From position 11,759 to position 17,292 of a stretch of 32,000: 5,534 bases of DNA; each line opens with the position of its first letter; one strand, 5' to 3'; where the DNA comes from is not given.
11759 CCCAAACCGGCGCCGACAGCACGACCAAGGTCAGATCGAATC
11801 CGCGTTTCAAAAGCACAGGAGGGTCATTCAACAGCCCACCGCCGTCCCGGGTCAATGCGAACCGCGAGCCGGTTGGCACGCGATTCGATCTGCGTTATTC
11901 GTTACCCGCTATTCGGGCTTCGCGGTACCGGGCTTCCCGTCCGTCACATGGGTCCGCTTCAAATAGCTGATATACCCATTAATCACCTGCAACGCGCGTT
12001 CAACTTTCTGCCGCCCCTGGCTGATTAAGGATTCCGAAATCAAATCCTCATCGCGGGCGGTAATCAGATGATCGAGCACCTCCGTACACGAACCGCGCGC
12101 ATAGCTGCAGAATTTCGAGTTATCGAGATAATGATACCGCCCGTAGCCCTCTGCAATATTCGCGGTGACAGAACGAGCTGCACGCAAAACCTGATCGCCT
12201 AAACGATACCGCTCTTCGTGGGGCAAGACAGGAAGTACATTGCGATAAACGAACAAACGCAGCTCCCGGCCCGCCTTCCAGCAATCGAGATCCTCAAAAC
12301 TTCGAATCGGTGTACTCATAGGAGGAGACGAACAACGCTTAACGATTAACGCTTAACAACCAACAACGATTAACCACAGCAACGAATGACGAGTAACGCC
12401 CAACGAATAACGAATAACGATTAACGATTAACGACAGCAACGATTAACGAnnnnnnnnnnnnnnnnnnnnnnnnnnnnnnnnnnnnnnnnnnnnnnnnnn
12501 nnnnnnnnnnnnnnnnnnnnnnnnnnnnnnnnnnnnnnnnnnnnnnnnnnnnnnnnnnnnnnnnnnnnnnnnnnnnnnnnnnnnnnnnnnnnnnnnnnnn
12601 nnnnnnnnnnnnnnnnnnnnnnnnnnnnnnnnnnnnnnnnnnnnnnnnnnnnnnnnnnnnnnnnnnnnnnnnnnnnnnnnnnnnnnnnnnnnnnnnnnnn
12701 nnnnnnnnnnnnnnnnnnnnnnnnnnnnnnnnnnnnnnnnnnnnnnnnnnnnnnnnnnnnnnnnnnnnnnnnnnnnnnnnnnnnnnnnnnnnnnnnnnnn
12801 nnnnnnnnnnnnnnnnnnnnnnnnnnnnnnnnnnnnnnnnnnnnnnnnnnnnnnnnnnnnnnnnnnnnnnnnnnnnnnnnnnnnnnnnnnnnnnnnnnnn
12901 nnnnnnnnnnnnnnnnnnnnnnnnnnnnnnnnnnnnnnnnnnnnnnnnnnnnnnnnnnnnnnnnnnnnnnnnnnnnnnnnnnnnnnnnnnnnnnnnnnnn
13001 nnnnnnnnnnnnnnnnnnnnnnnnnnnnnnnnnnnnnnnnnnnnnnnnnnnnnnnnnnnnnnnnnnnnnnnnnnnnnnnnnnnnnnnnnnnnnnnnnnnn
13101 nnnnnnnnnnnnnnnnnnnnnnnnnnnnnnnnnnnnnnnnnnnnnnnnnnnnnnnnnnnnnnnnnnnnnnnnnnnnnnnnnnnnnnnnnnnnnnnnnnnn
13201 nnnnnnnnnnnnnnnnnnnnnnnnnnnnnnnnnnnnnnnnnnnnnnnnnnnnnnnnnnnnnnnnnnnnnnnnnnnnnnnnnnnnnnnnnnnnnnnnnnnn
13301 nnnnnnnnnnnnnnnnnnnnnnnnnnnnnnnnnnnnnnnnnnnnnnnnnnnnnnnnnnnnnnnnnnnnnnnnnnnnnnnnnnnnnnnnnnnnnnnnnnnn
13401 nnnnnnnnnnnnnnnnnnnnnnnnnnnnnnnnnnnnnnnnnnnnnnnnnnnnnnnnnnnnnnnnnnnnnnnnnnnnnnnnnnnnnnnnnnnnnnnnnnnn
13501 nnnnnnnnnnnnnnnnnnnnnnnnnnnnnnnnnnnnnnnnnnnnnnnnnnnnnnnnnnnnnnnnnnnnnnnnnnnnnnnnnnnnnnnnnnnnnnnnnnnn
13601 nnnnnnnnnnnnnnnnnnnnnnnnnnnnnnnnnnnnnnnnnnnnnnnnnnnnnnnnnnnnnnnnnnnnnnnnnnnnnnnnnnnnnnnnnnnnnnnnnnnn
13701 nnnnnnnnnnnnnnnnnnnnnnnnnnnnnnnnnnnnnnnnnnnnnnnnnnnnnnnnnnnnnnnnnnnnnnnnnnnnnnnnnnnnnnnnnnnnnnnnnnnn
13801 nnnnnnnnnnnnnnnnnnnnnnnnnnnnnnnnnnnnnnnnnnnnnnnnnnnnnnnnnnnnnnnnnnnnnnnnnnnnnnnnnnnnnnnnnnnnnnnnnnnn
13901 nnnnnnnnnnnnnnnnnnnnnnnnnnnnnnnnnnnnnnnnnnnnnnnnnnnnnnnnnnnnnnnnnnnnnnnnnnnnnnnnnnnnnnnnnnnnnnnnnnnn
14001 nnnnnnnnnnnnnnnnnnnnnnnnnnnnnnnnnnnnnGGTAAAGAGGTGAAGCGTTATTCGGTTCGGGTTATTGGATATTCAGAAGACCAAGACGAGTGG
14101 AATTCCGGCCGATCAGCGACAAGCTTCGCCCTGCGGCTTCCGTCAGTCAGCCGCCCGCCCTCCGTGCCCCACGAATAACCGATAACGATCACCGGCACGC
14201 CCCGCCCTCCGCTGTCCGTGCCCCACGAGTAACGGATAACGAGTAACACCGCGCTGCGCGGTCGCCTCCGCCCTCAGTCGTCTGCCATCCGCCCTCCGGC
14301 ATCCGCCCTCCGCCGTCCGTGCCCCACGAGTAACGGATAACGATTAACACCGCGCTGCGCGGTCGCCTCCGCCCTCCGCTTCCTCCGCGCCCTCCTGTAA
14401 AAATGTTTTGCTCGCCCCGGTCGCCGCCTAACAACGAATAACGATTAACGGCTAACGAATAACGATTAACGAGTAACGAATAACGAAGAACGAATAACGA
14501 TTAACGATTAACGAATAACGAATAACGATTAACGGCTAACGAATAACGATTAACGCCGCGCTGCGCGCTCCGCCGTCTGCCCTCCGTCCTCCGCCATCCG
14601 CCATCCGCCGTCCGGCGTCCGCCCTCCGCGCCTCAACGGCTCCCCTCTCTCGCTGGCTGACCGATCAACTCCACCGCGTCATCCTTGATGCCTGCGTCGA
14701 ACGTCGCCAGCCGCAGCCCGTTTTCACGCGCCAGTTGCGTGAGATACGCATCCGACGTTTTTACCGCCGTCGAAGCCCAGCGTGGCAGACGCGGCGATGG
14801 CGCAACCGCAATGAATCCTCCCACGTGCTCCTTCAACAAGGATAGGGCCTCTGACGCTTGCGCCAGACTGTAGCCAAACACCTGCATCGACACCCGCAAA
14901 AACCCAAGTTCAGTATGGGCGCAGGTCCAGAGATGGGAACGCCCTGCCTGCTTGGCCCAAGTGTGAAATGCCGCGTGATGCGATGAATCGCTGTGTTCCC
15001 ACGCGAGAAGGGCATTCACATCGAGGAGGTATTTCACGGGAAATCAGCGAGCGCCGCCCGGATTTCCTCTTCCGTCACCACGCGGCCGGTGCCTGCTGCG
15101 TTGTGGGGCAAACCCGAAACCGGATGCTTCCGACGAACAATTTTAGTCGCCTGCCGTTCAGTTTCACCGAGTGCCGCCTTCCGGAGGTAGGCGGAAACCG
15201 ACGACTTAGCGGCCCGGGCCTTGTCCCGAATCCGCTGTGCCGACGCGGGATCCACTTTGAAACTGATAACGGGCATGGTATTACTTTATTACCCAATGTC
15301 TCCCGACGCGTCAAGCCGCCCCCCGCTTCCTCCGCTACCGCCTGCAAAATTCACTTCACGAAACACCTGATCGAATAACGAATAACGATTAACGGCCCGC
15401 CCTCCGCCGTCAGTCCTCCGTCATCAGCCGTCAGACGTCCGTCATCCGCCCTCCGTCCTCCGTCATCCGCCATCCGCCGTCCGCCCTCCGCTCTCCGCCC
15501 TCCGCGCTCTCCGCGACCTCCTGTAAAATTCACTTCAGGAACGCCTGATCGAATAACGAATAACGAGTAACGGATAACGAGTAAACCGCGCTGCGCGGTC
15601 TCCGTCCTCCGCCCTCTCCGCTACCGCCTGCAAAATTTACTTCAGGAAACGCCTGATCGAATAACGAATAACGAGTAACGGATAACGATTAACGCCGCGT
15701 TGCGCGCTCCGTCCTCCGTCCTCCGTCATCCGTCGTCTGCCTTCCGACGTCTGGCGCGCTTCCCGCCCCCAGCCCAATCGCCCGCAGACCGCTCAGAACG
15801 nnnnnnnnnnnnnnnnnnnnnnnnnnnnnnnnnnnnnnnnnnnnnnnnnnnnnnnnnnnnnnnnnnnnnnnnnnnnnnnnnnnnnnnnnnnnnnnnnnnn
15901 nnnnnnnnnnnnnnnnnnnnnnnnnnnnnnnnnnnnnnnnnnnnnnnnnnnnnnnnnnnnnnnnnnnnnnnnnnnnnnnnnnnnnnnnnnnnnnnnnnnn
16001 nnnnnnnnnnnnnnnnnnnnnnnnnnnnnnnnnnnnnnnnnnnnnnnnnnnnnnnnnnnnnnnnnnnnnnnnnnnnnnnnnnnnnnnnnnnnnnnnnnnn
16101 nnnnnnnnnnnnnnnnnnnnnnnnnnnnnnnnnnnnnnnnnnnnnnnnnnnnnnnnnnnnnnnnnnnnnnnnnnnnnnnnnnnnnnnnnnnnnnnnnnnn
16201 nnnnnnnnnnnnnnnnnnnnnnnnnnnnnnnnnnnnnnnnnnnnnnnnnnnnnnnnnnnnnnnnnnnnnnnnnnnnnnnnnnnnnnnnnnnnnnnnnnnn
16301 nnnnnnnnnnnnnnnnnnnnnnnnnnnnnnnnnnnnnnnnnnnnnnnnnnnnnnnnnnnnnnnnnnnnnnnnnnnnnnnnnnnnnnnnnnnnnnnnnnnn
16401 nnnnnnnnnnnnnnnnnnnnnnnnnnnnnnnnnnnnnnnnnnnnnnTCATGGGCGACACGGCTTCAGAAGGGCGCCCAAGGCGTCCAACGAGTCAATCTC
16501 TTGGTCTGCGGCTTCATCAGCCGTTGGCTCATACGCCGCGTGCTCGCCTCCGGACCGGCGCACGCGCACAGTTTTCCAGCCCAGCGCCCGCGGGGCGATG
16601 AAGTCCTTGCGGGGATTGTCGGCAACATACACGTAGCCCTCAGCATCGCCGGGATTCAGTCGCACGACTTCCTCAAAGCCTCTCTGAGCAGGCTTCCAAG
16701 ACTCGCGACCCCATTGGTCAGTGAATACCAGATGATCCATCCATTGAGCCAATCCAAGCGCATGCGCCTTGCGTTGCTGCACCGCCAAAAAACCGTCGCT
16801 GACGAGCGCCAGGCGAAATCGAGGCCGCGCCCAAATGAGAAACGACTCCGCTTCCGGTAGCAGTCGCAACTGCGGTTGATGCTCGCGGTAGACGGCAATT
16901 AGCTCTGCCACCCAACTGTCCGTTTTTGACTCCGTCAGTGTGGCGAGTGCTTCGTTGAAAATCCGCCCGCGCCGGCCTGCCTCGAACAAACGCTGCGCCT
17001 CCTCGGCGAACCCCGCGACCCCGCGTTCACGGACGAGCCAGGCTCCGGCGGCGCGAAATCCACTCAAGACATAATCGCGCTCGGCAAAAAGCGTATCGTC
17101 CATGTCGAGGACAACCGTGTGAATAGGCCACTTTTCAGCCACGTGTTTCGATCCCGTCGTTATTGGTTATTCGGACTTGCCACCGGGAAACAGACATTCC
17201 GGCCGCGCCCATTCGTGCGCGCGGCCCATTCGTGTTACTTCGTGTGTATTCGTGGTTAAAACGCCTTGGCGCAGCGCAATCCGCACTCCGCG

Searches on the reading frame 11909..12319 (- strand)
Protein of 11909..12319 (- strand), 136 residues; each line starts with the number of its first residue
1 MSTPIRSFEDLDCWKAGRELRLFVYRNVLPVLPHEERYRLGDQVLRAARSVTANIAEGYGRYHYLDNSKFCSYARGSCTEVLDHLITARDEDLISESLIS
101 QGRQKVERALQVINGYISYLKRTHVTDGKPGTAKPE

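Call 30: search_protein_families(library=pfam, proteins=[window:11909-12319:-], max_evalue=0.001)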
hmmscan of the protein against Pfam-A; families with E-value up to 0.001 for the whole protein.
window:11909-12319:- (136 aa): 1 family
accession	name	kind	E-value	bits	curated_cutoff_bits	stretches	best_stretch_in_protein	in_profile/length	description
PF05635.17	23S_rRNA_IVP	-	2.3e-27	95.8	33.8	1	9-115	1-106/106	23S rRNA-intervening sequence protein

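Call 82: search_protein_families(library=ncbifam, proteins=[window:11909-12319:-], max_evalue=0.00001)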
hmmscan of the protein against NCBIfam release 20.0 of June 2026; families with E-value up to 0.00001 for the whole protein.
window:11909-12319:- (136 aa): 3 families
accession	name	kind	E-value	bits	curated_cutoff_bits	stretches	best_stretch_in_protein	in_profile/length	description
TIGR02436.1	TIGR02436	subfamily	3.9e-25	88.2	24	1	13-121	1-109/109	four helix bundle protein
NF008911.0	PRK12275.1-2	subfamily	2.7e-18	66.6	137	1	5-122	1-117/118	hypothetical protein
NF008912.0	PRK12275.1-6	subfamily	4.1e-17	62.3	124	1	7-122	2-113/117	hypothetical protein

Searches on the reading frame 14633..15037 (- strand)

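Call 30: search_protein_families(library=pfam, proteins=[window:14633-15037:-], max_evalue=0.001)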
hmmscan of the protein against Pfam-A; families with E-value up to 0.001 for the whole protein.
window:14633-15037:- (134 aa): 1 family
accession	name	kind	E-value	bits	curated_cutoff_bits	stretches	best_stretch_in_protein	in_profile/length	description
PF01850.27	PIN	-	3.1e-07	31.4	23.6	1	3-118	1-115/120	PIN domain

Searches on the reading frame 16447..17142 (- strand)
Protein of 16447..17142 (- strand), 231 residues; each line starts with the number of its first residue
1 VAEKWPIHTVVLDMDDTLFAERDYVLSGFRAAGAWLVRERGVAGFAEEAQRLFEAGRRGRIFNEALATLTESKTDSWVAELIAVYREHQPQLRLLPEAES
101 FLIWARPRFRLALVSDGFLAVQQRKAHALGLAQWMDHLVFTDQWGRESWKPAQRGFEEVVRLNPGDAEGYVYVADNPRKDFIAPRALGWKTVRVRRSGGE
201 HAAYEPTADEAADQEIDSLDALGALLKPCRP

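Call 92: search_protein_families(library=pfam, proteins=[window:16447-17142:-], max_evalue=0.0001)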
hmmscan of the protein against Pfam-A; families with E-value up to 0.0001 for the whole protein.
window:16447-17142:- (231 aa): 2 families
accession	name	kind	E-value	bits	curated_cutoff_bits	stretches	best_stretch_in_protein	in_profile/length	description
PF00702.32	Hydrolase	-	5.3e-12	47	26.4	1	7-188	1-191/191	haloacid dehalogenase-like hydrolase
PF13419.12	HAD_2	-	1.8e-08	35.2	23.8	1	10-194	1-178/178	Haloacid dehalogenase-like hydrolase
